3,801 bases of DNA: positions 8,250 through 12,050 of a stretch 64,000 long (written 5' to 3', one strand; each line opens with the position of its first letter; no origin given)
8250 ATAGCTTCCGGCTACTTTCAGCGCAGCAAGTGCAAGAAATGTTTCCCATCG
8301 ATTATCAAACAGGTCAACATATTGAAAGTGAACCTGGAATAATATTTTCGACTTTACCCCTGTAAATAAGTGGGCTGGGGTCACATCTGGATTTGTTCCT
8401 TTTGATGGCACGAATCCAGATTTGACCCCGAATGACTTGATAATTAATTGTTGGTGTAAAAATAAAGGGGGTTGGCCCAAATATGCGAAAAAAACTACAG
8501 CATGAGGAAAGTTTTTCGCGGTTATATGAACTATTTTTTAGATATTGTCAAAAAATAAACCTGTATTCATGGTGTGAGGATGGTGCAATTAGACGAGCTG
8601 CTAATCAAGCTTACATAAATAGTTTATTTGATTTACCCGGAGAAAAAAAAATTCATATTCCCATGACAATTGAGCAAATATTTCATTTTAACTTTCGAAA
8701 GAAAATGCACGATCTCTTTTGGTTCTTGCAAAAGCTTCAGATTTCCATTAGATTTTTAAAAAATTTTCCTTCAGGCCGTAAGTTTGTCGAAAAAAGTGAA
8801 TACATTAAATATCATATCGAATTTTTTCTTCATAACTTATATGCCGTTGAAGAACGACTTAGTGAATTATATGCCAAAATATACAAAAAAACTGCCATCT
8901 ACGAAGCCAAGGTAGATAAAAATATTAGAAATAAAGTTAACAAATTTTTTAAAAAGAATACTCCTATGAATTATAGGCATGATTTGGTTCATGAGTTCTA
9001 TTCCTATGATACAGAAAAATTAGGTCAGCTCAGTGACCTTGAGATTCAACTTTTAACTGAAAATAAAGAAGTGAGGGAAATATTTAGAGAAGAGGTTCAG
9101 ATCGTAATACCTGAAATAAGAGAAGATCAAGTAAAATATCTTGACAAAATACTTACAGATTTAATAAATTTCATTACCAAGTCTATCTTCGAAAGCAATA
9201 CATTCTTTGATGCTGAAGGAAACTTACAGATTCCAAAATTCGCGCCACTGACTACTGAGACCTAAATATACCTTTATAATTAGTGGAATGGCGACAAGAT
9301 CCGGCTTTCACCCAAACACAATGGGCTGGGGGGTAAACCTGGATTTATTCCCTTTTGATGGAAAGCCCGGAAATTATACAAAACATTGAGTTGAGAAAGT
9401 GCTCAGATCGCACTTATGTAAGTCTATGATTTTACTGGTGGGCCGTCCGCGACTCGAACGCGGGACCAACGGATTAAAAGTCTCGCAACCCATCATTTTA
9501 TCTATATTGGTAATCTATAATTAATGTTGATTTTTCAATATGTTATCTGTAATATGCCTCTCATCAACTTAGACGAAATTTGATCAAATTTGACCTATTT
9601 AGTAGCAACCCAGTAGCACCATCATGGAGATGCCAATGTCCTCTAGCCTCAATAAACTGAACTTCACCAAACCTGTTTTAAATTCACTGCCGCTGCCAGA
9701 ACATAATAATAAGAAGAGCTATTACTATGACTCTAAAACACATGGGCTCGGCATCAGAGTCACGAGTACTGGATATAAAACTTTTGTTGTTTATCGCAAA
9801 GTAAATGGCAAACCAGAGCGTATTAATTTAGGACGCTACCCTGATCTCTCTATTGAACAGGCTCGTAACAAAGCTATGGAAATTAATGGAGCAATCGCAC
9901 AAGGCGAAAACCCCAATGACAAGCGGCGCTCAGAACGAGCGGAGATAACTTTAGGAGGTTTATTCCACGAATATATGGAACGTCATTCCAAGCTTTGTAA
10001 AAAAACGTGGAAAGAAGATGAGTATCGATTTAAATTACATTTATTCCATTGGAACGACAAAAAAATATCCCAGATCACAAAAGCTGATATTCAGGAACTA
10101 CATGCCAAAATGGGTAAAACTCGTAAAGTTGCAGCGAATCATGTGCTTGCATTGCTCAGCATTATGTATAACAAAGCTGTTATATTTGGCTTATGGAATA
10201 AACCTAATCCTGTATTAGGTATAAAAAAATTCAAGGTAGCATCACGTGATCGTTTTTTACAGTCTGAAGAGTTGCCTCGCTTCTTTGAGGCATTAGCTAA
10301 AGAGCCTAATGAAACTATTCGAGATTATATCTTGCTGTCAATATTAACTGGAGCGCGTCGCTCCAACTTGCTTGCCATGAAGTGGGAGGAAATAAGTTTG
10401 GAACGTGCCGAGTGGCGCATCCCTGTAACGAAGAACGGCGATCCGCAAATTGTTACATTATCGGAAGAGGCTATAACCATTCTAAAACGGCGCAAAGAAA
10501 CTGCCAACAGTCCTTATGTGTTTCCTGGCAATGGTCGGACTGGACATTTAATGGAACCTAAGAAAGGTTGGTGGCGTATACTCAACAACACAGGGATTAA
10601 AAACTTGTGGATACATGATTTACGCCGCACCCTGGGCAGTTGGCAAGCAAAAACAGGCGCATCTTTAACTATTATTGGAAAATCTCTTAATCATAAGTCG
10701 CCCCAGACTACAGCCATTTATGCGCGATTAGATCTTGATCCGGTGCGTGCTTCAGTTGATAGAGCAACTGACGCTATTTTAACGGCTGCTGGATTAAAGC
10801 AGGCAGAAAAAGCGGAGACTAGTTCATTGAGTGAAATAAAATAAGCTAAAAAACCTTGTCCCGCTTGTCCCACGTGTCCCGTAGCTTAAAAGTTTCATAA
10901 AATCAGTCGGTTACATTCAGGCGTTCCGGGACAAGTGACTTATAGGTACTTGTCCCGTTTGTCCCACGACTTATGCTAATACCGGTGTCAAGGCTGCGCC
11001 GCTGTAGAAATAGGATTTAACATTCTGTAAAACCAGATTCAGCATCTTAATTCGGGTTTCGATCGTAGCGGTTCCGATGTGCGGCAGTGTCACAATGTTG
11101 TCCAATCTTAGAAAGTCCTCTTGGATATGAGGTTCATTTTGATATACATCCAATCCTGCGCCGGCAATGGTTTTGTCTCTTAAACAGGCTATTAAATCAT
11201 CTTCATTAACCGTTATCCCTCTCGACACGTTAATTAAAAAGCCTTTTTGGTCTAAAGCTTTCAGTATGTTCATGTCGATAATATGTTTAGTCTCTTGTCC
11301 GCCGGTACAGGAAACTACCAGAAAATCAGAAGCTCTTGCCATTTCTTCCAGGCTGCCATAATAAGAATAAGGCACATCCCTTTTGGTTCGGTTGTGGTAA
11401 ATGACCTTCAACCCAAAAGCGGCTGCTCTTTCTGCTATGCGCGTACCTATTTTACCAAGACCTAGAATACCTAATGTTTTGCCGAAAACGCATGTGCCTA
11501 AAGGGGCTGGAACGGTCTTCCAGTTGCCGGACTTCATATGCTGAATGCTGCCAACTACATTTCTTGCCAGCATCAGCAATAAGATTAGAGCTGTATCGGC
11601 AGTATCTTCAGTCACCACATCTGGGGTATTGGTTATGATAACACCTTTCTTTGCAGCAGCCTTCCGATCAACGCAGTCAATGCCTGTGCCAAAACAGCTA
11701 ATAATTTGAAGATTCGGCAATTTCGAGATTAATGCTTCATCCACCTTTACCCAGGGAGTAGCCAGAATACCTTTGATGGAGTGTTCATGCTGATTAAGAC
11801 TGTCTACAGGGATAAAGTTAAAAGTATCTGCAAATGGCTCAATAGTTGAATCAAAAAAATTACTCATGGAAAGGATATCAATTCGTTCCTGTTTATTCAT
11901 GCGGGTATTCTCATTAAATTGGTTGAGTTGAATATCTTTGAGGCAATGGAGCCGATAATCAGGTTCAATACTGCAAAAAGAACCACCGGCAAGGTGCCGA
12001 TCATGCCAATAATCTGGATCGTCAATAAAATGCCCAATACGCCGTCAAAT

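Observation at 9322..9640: Orphan 3' half of tRNA-Lys(UUU) between a parA module and a P4-type integrase: att core of a pKLC102/PAPI-1/PFGI-1-class ICE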

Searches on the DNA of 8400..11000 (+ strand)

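Call 9: search_dna_similar(query=window:8400-11000:+, collection=plasmids, mode=near)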
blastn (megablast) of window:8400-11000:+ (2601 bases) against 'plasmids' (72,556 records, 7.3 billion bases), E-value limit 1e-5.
Records with a match: 4; places in all: 8; records where one place covers at least 80% of the query: 0.
Best place of each record, by identity: 95-99% 4.
By first word of the organism name: Acinetobacter 4.
By predicted mobility (MOB-suite, as given by PLSDB): mobilizable 2; non-mobilizable 1; conjugative 1.
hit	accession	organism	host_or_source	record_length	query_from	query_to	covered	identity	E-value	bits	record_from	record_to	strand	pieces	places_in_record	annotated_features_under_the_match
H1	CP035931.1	Acinetobacter baumannii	Homo sapiens,blood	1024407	1037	1087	2%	96.1%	3e-12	82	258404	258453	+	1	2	none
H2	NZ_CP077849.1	Acinetobacter baumannii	Homo sapiens,Rectal swab_P28_BU14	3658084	1037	1087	2%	96.1%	3e-12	82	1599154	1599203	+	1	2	none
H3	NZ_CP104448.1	Acinetobacter baumannii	Homo sapiens,sputum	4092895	1037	1087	2%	96.1%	3e-12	82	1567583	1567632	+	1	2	none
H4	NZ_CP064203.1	Acinetobacter baumannii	Homo sapiens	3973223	1037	1087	2%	96.1%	3e-12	82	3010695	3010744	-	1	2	none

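Call 28: search_rna_families(source=window, start=9300, end=9700, threshold=evalue, max_evalue=10, show_alignments=3)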
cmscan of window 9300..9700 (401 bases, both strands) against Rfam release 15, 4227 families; matches with E-value up to 10: 5.
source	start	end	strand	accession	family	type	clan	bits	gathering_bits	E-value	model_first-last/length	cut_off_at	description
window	9327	9356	+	RF02592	Spy392987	Gene; antisense;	-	15.7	47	5.9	1-63/63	no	S. pyogenes antisense RNA 392987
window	9535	9586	-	RF01278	SNORD109A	Gene; snRNA; snoRNA; CD-box;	CL00069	14.8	35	3.6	11-62/67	no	Small nucleolar RNA SNORD109A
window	9645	9691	-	RF01425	snoR121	Gene; snRNA; snoRNA; CD-box;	-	14.6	50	6.1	1-88/88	no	small nucleolar RNA snoR121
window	9519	9580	+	RF01162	sn668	Gene; snRNA; snoRNA; CD-box;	-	13.8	40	8.4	1-65/65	no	Small nucleolar RNA sn668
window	9658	9686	-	RF01939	mir-761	Gene; miRNA;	-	13.2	82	9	19-47/65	no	mir-761 microRNA precursor family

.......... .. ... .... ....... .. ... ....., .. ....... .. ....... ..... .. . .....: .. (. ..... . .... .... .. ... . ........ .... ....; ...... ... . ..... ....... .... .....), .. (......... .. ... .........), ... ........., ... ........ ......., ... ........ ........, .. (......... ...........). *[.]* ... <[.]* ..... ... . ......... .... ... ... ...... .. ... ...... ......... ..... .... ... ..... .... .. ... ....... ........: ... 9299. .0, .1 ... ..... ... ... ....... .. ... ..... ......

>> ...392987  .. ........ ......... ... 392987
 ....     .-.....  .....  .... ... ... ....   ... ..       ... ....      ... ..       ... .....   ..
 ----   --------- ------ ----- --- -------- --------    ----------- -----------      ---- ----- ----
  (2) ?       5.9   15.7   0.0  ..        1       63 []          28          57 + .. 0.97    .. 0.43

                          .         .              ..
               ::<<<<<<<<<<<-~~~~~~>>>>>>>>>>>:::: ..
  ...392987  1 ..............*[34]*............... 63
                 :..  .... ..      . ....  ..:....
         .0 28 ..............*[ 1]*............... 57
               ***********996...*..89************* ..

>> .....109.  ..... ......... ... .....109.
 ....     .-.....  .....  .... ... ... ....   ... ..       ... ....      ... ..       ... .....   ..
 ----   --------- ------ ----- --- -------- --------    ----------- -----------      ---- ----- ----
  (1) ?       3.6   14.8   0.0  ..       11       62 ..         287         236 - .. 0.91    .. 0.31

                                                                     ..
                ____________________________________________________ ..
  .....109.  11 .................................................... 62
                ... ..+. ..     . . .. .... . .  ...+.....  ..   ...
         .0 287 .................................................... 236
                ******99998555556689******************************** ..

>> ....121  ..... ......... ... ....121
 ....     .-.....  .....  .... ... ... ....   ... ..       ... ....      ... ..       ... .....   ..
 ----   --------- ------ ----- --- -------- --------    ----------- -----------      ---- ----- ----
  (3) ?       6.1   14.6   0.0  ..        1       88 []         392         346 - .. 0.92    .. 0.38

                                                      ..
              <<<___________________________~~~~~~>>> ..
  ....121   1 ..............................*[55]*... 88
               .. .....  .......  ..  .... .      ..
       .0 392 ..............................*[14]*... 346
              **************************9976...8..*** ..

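Call 30: get_annotated_region(hit=H2, flank=600)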
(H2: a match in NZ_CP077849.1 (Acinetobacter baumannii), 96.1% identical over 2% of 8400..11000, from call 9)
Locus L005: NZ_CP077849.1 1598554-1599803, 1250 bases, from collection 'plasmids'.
description: Acinetobacter baumannii strain DETAB-P16 plasmid pDETAB15, complete sequence
organism: Acinetobacter baumannii (NCBI taxid 470)
taxonomy: Bacteria; Pseudomonadota; Gammaproteobacteria; Moraxellales; Moraxellaceae; Acinetobacter; Acinetobacter baumannii
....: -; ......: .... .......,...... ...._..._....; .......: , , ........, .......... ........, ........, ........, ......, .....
typing (MOB-suite, as given by PLSDB): mobilizable; replicon rep_cluster_1254; relaxase MOBP
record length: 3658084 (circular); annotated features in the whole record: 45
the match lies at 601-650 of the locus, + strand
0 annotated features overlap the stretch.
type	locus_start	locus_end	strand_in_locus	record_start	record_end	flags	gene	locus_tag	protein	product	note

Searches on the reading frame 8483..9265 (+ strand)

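Call 8: search_protein_families(library=pfam, proteins=[window:8483-9265:+])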
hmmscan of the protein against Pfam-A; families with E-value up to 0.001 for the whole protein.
window:8483-9265:+ (260 aa): 1 family
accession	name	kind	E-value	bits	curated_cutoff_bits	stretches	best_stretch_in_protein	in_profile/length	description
PF08769.17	Spo0A_C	-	4.3e-05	23.9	25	1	106-163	18-75/104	Sporulation initiation factor Spo0A C terminal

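Call 42: search_protein_families(library=ncbifam, proteins=[window:8483-9265:+], max_evalue=0.01)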
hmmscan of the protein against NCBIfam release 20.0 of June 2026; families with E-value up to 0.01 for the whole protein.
window:8483-9265:+ (260 aa): 0 families

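Call 49: search_protein_families(library=padloc, proteins=[window:8483-9265:+], max_evalue=0.01)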
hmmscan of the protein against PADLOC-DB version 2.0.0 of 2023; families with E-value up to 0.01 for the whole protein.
window:8483-9265:+ (260 aa): 0 families

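Call 50: search_protein_families(library=phrogs, proteins=[window:8483-9265:+], max_evalue=0.01)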
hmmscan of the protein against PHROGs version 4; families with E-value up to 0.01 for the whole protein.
window:8483-9265:+ (260 aa): 1 family
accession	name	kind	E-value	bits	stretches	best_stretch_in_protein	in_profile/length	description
phrog_16854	-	unknown function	0.0033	18.9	1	148-230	22-105/123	-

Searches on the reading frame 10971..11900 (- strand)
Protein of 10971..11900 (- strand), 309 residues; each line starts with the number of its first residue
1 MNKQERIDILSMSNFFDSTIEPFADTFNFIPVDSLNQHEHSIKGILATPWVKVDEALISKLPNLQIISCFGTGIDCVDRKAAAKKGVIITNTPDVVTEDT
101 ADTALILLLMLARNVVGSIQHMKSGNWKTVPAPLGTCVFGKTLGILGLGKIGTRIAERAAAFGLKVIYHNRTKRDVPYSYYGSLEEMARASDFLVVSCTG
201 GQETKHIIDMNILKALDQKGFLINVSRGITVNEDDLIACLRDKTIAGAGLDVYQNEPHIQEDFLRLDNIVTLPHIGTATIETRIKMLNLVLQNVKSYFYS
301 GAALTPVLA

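Call 8: search_protein_families(library=pfam, proteins=[window:10971-11900:-])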
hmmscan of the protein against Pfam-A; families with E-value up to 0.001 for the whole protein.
window:10971-11900:- (309 aa): 3 families
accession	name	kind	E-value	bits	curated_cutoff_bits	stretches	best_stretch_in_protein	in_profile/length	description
PF02826.25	2-Hacid_dh_C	-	3.3e-49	167.1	25.1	1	106-276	2-178/178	D-isomer specific 2-hydroxyacid dehydrogenase, NAD binding domain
PF00389.36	2-Hacid_dh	-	3.6e-20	72.4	24.6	1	32-306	30-132/134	D-isomer specific 2-hydroxyacid dehydrogenase, catalytic domain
PF03446.21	NAD_binding_2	-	0.00011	22.7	21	1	143-226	2-93/161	NAD binding domain of 6-phosphogluconate dehydrogenase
